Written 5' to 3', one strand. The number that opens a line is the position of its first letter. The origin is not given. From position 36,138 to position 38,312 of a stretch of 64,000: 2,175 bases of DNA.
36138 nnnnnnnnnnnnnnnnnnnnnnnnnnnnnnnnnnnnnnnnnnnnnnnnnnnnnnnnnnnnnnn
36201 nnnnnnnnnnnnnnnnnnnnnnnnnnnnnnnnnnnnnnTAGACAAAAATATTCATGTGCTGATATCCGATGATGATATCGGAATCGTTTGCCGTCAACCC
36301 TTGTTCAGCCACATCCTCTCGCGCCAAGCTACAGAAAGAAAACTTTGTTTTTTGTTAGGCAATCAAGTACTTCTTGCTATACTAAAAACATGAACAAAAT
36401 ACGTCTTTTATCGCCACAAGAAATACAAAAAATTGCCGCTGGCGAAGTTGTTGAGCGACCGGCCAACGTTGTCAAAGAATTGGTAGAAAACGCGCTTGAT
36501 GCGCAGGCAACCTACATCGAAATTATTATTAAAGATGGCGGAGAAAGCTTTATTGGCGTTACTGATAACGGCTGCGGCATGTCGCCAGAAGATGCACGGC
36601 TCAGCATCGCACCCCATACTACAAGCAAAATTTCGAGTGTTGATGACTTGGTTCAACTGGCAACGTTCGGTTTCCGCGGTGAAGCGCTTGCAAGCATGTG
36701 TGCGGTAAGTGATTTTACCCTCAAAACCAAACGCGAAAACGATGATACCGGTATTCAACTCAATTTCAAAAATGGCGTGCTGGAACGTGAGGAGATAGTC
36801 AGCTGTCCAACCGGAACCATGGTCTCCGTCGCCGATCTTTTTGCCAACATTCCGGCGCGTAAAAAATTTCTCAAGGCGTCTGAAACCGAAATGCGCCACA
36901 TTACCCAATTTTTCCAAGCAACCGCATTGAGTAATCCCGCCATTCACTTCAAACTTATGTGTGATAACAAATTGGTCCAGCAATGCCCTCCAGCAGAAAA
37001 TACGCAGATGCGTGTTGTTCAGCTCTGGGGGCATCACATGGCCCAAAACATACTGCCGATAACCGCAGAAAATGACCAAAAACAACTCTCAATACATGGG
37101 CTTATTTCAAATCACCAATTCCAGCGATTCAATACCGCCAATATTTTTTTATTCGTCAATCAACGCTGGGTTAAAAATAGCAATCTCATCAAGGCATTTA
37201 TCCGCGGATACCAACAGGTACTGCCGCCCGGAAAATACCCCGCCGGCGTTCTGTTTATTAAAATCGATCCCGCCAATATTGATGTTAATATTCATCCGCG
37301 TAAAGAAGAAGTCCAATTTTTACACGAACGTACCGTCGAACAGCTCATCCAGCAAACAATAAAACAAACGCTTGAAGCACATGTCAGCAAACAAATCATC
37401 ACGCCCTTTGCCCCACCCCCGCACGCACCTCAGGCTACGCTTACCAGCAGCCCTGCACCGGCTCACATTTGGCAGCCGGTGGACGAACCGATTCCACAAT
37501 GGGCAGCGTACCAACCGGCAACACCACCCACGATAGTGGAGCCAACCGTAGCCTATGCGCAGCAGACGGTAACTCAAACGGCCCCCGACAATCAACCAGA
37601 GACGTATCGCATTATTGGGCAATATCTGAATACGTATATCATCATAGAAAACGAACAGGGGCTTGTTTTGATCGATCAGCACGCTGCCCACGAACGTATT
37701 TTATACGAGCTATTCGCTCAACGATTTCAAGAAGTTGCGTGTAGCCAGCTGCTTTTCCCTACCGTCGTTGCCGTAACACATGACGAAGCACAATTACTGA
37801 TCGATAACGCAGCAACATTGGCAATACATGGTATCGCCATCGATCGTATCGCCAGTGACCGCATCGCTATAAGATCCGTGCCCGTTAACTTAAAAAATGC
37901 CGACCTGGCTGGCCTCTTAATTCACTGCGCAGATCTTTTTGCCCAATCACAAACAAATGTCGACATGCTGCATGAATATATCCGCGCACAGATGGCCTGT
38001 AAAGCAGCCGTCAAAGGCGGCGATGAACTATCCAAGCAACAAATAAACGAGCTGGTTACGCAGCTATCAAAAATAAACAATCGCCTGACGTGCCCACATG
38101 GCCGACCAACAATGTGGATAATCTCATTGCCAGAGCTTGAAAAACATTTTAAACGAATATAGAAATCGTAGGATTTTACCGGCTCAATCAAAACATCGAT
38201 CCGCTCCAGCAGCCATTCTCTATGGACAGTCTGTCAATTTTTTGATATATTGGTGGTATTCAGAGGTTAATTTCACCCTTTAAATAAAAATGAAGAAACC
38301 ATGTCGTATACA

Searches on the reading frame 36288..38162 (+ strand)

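Call 71: search_protein_families(library=pfam, proteins=[window:36288-38162:+], max_evalue=0.00001)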
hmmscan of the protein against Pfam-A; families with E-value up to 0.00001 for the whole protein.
window:36288-38162:+ (624 aa): 4 families
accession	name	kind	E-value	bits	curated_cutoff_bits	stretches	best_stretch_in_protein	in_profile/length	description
PF01119.25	DNA_mis_repair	-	9.3e-34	116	26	1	245-362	3-118/119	DNA mismatch repair protein, C-terminal domain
PF08676.16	MutL_C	-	2e-33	115.6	25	1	443-581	1-142/142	MutL C terminal dimerisation domain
PF13589.12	HATPase_c_3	-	3.7e-14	53.4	25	1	59-169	4-114/137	Histidine kinase-, DNA gyrase B-, and HSP90-like ATPase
PF02518.31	HATPase_c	-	4.9e-08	33.8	26.4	1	56-112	4-63/111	Histidine kinase-, DNA gyrase B-, and HSP90-like ATPase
